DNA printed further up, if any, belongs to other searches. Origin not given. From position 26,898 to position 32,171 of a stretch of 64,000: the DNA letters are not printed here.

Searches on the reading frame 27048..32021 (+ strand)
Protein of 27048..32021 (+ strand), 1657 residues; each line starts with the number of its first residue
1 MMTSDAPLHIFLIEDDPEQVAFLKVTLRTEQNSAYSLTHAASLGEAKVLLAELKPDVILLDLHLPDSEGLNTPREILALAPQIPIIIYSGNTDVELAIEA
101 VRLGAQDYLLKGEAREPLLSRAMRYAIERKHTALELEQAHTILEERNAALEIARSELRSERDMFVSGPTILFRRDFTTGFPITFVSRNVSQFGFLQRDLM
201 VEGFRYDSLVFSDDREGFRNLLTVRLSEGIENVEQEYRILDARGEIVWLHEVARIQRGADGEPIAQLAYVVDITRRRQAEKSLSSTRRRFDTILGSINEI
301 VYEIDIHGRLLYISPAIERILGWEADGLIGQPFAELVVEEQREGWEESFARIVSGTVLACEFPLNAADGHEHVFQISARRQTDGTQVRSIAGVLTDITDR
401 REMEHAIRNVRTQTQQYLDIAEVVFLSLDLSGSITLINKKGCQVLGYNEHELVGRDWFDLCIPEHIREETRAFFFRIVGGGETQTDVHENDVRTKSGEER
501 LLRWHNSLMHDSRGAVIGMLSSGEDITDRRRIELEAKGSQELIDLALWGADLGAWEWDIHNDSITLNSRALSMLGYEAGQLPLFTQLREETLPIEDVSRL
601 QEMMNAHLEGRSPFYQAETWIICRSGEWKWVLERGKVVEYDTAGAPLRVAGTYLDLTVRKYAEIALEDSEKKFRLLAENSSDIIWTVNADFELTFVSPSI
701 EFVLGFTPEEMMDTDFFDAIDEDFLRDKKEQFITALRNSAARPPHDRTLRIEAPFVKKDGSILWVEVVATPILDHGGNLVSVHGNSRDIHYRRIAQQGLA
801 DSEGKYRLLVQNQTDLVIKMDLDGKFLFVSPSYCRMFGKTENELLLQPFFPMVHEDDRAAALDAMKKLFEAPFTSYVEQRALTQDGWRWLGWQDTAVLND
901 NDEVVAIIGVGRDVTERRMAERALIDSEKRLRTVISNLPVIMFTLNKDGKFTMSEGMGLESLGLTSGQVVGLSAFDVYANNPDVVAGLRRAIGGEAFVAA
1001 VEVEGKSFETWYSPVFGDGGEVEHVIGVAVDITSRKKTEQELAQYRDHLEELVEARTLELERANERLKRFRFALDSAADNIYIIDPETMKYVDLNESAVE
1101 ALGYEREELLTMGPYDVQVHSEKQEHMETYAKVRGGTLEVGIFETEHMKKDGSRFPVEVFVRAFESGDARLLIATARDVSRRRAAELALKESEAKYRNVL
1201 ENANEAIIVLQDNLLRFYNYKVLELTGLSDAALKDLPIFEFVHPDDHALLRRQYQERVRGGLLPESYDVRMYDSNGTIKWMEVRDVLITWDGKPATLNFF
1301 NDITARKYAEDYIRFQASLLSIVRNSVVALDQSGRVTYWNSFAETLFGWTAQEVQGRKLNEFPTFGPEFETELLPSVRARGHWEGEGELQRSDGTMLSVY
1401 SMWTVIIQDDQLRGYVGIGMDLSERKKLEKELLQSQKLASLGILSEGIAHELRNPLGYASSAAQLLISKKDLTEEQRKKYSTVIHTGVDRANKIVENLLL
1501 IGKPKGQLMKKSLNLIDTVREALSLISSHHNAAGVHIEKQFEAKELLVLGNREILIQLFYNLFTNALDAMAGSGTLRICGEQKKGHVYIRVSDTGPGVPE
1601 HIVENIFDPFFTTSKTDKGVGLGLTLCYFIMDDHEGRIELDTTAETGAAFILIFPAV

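Call 42: find_homologous_proteins(query=window:27048-32021:+, max_evalue=1e-50)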
Query window:27048-32021:+ (1657 aa): 767 proteins with E <= 1e-50 among 8000 candidates; the best 120 are listed.
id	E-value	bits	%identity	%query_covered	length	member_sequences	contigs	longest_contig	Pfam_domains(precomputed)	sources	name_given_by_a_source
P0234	0.0e+0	3738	100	100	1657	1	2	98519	PF08447.19,PF13426.14,PF13188.14,PF24820.2,PF08448.17,PF02518.32,PF07216.18,PF00512.32,PF00989.32,PF00072.31,PF14598.13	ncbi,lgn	ncbi:MAG: PAS domain S-box protein [Bacteroidota bacterium]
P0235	0.0e+0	3127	83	100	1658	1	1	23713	PF08447.19,PF13426.14,PF13188.14,PF24820.2,PF08448.17,PF02518.32,PF00512.32,PF00989.32,PF00072.31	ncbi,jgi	ncbi:MAG: PAS domain S-box protein [Bacteroidota bacterium]|jgi:PAS domain S-box-containing protein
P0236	0.0e+0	3018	79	100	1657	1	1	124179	PF08447.19,PF13426.14,PF13188.14,PF24820.2,PF08448.17,PF02518.32,PF07216.18,PF00512.32,PF00989.32,PF00072.31,PF14598.13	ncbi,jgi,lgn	-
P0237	0.0e+0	2722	71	100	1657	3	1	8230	PF08447.19,PF13426.14,PF13188.14,PF24820.2,PF08448.17,PF02518.32,PF00512.32,PF00989.32,PF00072.31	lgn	-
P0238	0.0e+0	2640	69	100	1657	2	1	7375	PF08447.19,PF13426.14,PF13188.14,PF08448.17,PF02518.32,PF07216.18,PF00512.32,PF00989.32,PF00072.31,PF14598.13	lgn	-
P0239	0.0e+0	2633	69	100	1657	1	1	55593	PF08447.19,PF13426.14,PF13188.14,PF24820.2,PF08448.17,PF02518.32,PF07216.18,PF00512.32,PF00989.32,PF00072.31,PF14598.13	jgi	jgi:PAS domain S-box-containing protein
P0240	0.0e+0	2559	71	95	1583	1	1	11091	PF08447.19,PF13426.14,PF13188.14,PF08448.17,PF02518.32,PF00512.32,PF00989.32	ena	-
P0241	0.0e+0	2553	68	100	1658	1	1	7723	PF08447.19,PF13426.14,PF13188.14,PF12860.14,PF24820.2,PF08448.17,PF02518.32,PF00512.32,PF00989.32,PF00072.31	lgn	-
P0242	0.0e+0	2544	63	80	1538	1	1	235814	PF08447.19,PF13426.14,PF13188.14,PF12860.14,PF08448.17,PF02518.32,PF00512.32,PF00989.32,PF00072.31,PF14598.13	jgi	jgi:PAS domain S-box-containing protein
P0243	0.0e+0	2289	61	99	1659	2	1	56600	PF13426.14,PF13188.14,PF24820.2,PF07216.18,PF00512.32,PF00072.31,PF08447.19,PF12860.14,PF08448.17,PF02518.32,PF00989.32,PF14598.13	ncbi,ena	-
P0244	0.0e+0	2283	61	99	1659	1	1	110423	PF13426.14,PF13188.14,PF24820.2,PF07216.18,PF00512.32,PF00072.31,PF08447.19,PF12860.14,PF08448.17,PF02518.32,PF00989.32,PF14598.13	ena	-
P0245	0.0e+0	2272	61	100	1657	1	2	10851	PF13426.14,PF13188.14,PF24820.2,PF07216.18,PF00512.32,PF00072.31,PF08447.19,PF12860.14,PF08448.17,PF02518.32,PF00989.32,PF14598.13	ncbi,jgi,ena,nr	ncbi:MAG: hypothetical protein C0600_10555 [Ignavibacteria bacterium]|nr:MAG: hypothetical protein C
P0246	0.0e+0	2271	61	100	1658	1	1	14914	PF08447.19,PF13426.14,PF13188.14,PF24820.2,PF08448.17,PF02518.32,PF07216.18,PF00512.32,PF00989.32,PF00072.31,PF14598.13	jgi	jgi:PAS domain S-box-containing protein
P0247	0.0e+0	2258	61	100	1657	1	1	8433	PF08447.19,PF13426.14,PF13188.14,PF12860.14,PF24820.2,PF08448.17,PF02518.32,PF00512.32,PF00989.32,PF00072.31,PF14598.13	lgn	-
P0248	0.0e+0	2222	59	100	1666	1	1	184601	PF13426.14,PF13188.14,PF24820.2,PF07216.18,PF00512.32,PF00072.31,PF08447.19,PF12860.14,PF08448.17,PF02518.32,PF00989.32,PF14598.13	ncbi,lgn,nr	ncbi:PAS domain S-box protein [bacterium]|nr:PAS domain S-box protein [bacterium]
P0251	0.0e+0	2034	55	100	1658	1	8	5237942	PF13426.14,PF13188.14,PF24820.2,PF07216.18,PF00512.32,PF00072.31,PF08447.19,PF12860.14,PF08448.17,PF02518.32,PF00989.32,PF14598.13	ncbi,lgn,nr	ncbi:MAG: PAS domain S-box protein [Bacteroidia bacterium]|nr:PAS domain S-box protein [Bacteroidia 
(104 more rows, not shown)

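Call 44: find_encoding_contigs(protein=P0251, flank=8000, max_places=1)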
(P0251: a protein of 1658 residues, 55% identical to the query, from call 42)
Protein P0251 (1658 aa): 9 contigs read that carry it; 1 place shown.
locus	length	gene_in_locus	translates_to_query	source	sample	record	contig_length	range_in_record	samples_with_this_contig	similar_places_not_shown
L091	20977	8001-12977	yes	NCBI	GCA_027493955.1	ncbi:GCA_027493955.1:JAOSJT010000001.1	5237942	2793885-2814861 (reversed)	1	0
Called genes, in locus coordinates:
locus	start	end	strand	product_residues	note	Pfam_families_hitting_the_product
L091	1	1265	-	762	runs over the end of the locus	PF00801:PKD (weak), PF18911:PKD_4 (weak), PF15780:ASH (weak), PF22073:Cep192_D4 (weak)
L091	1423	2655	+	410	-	PF00246:Peptidase_M14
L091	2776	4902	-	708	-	PF00139:Lectin_legB (weak), PF18483:Lectin_L-type_dom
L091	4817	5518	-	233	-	PF00702:Hydrolase, PF12710:HAD, PF13419:HAD_2, PF13242:Hydrolase_like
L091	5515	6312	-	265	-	PF00106:adh_short, PF08659:KR, PF13561:adh_short_C2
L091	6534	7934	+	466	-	PF00072:Response_reg, PF01078:Mg_chelatase (faint), PF00158:Sigma54_activat, PF14532:Sigma54_activ_2, PF07728:AAA_5 (weak), PF25601:AAA_lid_14, PF02954:HTH_8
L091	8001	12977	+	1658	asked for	PF00072:Response_reg, PF08447:PAS_3, PF00989:PAS, PF08448:PAS_4, PF13426:PAS_9, PF00989:PAS, PF08448:PAS_4, PF13426:PAS_9, +22 more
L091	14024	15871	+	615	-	PF18962:Por_Secre_tail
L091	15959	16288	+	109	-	-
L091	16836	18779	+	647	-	PF18962:Por_Secre_tail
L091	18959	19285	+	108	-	-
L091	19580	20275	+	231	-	-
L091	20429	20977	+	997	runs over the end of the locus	PF19081:Ig_7, PF18962:Por_Secre_tail (weak)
